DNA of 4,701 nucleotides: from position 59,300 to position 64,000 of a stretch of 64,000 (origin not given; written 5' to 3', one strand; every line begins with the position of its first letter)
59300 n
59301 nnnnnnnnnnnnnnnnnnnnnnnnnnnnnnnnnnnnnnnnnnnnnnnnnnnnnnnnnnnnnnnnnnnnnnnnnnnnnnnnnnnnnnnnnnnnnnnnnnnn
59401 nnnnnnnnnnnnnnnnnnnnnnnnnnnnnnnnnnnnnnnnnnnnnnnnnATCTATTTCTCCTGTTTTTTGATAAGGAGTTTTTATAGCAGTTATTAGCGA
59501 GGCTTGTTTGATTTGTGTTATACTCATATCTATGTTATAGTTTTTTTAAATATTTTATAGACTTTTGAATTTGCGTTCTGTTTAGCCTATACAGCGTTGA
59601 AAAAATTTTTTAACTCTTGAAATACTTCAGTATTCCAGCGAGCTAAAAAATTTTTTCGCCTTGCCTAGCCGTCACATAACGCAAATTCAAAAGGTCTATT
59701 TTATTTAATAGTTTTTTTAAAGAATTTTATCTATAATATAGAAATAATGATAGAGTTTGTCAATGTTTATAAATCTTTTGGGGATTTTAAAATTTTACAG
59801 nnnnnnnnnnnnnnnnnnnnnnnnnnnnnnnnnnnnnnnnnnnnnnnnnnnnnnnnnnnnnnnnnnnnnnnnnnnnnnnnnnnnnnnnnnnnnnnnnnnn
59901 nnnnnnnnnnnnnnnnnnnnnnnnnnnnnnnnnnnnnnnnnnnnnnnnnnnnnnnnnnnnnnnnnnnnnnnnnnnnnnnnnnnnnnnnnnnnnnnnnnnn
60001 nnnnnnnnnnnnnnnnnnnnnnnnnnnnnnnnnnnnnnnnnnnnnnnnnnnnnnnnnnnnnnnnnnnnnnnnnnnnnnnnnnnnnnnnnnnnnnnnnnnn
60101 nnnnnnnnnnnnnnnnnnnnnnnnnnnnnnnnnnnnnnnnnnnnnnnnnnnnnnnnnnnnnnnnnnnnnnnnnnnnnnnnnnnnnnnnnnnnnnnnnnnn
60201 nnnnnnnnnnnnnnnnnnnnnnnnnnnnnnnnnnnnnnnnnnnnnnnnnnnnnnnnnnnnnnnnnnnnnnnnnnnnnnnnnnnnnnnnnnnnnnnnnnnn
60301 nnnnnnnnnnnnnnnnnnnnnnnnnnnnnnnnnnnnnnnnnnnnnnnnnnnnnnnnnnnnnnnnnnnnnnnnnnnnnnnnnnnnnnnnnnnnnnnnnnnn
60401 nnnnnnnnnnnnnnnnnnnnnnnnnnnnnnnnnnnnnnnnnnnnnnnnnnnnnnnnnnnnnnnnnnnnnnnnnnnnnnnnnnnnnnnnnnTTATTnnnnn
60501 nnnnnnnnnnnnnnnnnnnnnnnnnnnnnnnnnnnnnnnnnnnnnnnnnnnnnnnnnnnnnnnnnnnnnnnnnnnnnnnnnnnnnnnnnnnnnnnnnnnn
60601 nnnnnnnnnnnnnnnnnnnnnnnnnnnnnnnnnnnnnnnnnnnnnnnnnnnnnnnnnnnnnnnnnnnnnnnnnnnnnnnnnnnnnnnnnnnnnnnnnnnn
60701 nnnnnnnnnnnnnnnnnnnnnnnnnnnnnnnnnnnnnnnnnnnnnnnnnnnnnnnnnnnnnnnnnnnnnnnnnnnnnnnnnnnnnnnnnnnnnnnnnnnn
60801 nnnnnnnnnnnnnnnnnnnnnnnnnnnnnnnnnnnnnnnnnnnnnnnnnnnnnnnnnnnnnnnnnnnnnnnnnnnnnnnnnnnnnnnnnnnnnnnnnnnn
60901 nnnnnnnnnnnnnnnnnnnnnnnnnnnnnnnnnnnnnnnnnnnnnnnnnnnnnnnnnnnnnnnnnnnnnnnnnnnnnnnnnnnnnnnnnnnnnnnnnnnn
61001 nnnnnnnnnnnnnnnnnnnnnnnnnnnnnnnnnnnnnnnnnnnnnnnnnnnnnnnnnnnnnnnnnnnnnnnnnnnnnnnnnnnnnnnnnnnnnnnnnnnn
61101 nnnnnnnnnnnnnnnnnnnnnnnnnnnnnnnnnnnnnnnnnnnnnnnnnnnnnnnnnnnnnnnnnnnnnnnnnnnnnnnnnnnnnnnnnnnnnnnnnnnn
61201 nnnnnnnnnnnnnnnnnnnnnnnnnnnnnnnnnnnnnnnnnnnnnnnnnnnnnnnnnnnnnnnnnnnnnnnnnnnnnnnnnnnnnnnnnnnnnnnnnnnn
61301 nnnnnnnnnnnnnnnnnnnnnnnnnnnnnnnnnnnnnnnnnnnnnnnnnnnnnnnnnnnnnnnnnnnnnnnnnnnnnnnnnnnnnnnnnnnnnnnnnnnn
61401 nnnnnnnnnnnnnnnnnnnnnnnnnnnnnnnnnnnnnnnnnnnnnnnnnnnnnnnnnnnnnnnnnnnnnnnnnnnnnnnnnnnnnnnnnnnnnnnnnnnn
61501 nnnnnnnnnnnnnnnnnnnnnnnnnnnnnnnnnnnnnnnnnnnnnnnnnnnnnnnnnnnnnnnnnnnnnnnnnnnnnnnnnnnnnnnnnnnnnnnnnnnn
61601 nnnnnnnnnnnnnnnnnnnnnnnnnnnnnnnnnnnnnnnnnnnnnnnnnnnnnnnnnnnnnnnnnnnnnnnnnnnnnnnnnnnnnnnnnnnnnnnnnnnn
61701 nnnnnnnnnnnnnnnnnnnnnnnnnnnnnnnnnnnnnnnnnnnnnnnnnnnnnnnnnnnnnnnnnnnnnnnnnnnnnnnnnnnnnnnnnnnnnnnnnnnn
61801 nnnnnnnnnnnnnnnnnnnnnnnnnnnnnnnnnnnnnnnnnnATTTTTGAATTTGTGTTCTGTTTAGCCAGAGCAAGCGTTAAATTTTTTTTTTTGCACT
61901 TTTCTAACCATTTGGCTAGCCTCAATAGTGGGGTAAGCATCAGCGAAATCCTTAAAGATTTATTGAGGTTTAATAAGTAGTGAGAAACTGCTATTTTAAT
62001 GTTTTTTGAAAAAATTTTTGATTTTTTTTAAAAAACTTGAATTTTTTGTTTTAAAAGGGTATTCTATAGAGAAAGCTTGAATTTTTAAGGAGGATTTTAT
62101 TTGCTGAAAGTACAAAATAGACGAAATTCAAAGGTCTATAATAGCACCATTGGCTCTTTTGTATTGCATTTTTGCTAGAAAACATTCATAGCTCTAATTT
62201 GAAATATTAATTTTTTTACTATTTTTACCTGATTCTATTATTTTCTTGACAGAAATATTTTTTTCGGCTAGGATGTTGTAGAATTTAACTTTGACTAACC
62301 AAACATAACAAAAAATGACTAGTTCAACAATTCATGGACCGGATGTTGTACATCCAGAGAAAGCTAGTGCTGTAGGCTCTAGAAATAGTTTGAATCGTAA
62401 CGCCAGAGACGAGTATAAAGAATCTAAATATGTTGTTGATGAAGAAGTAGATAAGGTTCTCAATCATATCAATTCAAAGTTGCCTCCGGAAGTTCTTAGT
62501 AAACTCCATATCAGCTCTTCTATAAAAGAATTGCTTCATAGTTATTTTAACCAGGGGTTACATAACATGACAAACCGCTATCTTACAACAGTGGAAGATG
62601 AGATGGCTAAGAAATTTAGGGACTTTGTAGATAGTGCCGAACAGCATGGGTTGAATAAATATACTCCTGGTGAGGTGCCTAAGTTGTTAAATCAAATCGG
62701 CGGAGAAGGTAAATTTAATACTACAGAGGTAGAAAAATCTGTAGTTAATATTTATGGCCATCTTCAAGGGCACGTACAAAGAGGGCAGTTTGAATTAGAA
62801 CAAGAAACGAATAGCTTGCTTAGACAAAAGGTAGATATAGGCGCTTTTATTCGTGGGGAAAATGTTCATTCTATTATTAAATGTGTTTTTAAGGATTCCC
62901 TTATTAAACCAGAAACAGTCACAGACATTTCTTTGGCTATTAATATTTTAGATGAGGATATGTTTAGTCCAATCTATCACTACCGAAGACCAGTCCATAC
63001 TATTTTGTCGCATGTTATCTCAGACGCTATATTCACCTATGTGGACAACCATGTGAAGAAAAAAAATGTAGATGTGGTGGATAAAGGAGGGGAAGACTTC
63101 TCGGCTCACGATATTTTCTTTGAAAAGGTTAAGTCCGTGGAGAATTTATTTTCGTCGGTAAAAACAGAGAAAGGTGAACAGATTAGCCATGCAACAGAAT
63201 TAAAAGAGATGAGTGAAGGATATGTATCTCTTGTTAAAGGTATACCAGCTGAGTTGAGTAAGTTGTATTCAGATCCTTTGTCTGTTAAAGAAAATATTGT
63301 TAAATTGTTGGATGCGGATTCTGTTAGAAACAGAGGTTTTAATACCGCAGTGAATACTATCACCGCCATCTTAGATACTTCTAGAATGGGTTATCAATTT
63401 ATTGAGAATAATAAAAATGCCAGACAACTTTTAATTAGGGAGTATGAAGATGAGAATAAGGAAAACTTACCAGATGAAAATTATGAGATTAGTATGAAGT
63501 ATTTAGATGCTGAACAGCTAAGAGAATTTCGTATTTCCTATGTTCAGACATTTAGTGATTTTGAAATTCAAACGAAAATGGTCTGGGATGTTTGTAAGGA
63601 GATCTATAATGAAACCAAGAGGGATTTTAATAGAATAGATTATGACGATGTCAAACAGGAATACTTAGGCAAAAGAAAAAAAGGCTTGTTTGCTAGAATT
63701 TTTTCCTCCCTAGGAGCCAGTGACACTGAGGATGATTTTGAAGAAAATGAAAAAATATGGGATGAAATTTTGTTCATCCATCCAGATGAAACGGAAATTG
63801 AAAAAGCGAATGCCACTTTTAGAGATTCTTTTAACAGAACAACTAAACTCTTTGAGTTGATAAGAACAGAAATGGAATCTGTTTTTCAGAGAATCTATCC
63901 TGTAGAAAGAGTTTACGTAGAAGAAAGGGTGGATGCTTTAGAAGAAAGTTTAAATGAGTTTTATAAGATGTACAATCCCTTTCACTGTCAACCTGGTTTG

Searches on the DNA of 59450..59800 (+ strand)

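Call 34: search_dna_similar(query=window:59556-59700:+, collection=plasmids, mode=distant, max_evalue=0.01, max_rows=10)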
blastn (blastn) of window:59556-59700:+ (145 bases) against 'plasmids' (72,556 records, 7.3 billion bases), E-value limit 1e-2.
No match.

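Call 35: search_dna_similar(query=window:59556-59700:+, collection=phages, mode=distant, max_evalue=0.01, max_rows=10)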
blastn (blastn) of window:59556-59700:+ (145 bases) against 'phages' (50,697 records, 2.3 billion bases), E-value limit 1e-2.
No match.

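Call 57: search_rna_families(source=window, start=59450, end=59800, threshold=evalue, max_evalue=5)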
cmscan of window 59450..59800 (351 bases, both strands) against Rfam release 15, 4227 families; matches with E-value up to 5: 6.
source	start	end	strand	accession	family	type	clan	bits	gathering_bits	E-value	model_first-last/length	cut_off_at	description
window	59562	59695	+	RF04127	MIR8007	Gene; miRNA;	-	25.1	195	0.0079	1-226/226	no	MIR8007 microRNA precursor family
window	59557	59699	-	RF00885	MIR821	Gene; miRNA;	-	22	249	0.043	52-224/275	no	MIR821 microRNA precursor family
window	59548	59693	-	RF02607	AbsR25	Gene; sRNA;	-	19.7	47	0.35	1-164/164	no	Acinetobacter sRNA 25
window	59570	59597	+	RF03823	mir-1814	Gene; miRNA;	-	15.1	90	1.9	1-70/70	no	mir-1814 microRNA precursor family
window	59608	59725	-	RF02374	YenS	Gene; sRNA;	-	11.6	80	3.9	1-169/169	no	Yersinia YenS sRNA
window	59631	59784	-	RF02546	LSU_trypano_mito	Gene; rRNA;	CL00112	11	60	4.3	156-561/561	no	Trypanosomatid mitochondrial large subunit ribosomal RNA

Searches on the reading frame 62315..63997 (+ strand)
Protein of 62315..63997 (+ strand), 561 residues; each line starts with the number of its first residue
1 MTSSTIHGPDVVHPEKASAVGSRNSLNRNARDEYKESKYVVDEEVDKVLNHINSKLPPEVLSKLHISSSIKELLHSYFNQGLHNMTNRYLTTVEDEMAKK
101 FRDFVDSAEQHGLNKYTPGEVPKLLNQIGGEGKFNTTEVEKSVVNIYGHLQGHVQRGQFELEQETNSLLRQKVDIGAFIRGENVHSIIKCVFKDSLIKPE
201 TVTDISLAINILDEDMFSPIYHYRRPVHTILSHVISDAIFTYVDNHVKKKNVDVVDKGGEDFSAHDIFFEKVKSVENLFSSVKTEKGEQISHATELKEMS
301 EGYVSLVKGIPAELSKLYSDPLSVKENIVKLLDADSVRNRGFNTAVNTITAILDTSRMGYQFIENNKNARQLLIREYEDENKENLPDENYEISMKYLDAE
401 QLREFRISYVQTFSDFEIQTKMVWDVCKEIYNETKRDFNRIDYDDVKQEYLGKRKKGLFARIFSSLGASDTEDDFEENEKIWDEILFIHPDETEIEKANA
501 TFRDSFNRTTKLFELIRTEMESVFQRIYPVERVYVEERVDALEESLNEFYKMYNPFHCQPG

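Call 71: search_protein_families(library=pfam, proteins=[window:62315-63997:+], max_evalue=0.01)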
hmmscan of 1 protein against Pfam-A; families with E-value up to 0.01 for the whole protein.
window:62315-63997:+ (561 aa): 0 families

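Call 72: find_homologous_proteins(query=window:62315-63997:+, max_evalue=1e-20)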
Query window:62315-63997:+ (561 aa): 2185 proteins with E <= 1e-20 among 8000 candidates; the best 120 are listed.
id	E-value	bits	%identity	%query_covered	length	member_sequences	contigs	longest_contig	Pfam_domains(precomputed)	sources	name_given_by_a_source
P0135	0.0e+0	1251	100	100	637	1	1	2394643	PF27473.1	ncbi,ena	-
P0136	0.0e+0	1154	91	99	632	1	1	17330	PF27473.1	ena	-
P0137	0.0e+0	1116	87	100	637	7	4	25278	PF27473.1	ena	-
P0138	3.2e-281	952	84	87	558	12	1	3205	PF27473.1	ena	-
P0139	8.7e-281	951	91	82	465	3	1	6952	PF27473.1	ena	-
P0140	2.4e-262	890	86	81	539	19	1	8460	PF27473.1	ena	-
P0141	9.1e-240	815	64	100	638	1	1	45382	PF27473.1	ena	-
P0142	9.6e-232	789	63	98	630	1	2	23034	PF27473.1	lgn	-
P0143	3.7e-219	747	59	100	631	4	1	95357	PF27473.1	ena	-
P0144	1.4e-209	716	60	99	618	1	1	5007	PF27473.1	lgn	-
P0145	2.4e-201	688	56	99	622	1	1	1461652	PF27473.1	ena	-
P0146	2.8e-187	642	53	99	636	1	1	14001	PF27473.1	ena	-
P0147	6.2e-184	631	52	99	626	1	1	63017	PF27473.1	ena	-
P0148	2.9e-176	606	81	59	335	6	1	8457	PF27473.1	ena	-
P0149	1.8e-175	603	81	59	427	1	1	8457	PF27473.1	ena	-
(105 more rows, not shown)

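Call 73: find_encoding_contigs(protein=P0136, flank=10000, max_places=2)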
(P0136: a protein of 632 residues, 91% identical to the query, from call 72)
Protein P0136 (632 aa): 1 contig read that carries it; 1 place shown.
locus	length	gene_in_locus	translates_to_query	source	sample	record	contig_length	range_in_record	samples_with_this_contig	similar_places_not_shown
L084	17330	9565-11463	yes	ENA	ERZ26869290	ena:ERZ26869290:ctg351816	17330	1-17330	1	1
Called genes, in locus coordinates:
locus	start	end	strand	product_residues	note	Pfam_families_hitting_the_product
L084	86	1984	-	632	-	PF27473:CfpA_C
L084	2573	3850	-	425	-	PF02470:MlaD, PF28544:Helical_needle (weak), PF27164:Aq_493_lipo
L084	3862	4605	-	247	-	PF02463:SMC_N, PF00005:ABC_tran, PF13304:AAA_21 (weak)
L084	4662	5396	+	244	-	PF00701:DHDPS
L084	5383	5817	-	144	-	-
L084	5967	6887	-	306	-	PF00701:DHDPS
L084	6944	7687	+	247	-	PF02463:SMC_N, PF00005:ABC_tran, PF13304:AAA_21 (weak)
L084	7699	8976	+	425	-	PF02470:MlaD, PF28544:Helical_needle (weak), PF27164:Aq_493_lipo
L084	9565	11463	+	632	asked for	PF27473:CfpA_C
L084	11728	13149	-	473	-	PF27473:CfpA_C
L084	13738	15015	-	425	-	PF02470:MlaD, PF28544:Helical_needle (weak), PF27164:Aq_493_lipo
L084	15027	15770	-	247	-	PF02463:SMC_N, PF00005:ABC_tran, PF13304:AAA_21 (weak)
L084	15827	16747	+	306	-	PF00701:DHDPS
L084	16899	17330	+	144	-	?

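Call 74: find_encoding_contigs(protein=P0137, flank=10000, max_places=4)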
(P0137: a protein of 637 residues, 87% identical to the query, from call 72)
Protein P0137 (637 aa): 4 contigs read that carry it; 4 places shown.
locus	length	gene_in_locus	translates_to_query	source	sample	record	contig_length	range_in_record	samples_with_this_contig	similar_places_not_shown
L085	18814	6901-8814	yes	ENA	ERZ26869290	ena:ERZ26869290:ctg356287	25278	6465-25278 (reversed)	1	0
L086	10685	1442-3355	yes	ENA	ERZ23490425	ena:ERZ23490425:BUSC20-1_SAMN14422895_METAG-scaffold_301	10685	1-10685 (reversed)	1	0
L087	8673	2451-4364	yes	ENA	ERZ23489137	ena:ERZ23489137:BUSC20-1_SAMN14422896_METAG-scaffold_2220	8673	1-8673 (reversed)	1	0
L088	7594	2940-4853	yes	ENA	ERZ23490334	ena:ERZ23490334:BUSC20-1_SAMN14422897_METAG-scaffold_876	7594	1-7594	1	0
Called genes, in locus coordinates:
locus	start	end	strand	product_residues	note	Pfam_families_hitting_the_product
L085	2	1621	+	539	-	?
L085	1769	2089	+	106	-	-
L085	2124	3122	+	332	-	PF01515:PTA_PTB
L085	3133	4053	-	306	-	PF00701:DHDPS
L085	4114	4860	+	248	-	PF02463:SMC_N, PF00005:ABC_tran, PF13304:AAA_21 (weak)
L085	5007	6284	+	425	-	PF02470:MlaD, PF28544:Helical_needle (weak), PF27164:Aq_493_lipo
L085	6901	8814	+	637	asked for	PF27473:CfpA_C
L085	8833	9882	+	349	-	PF27497:TP_0747_N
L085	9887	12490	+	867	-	PF00391:PEP-utilizers, PF02896:PEP-utilizers_C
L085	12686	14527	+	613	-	PF27473:CfpA_C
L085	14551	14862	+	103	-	PF13442:Cytochrome_CBB3, PF00034:Cytochrom_C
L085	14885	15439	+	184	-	PF25559:DUF7931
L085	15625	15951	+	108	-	-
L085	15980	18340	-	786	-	PF02861:Clp_N, PF00004:AAA, PF17871:AAA_lid_9, PF00158:Sigma54_activat (weak), PF00004:AAA, PF07724:AAA_2, PF07728:AAA_5, PF10431:ClpB_D2-small, +9 more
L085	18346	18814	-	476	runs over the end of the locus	PF00206:Lyase_1, PF10415:FumaraseC_C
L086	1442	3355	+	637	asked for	PF27473:CfpA_C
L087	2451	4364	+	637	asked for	PF27473:CfpA_C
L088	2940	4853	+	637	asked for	PF27473:CfpA_C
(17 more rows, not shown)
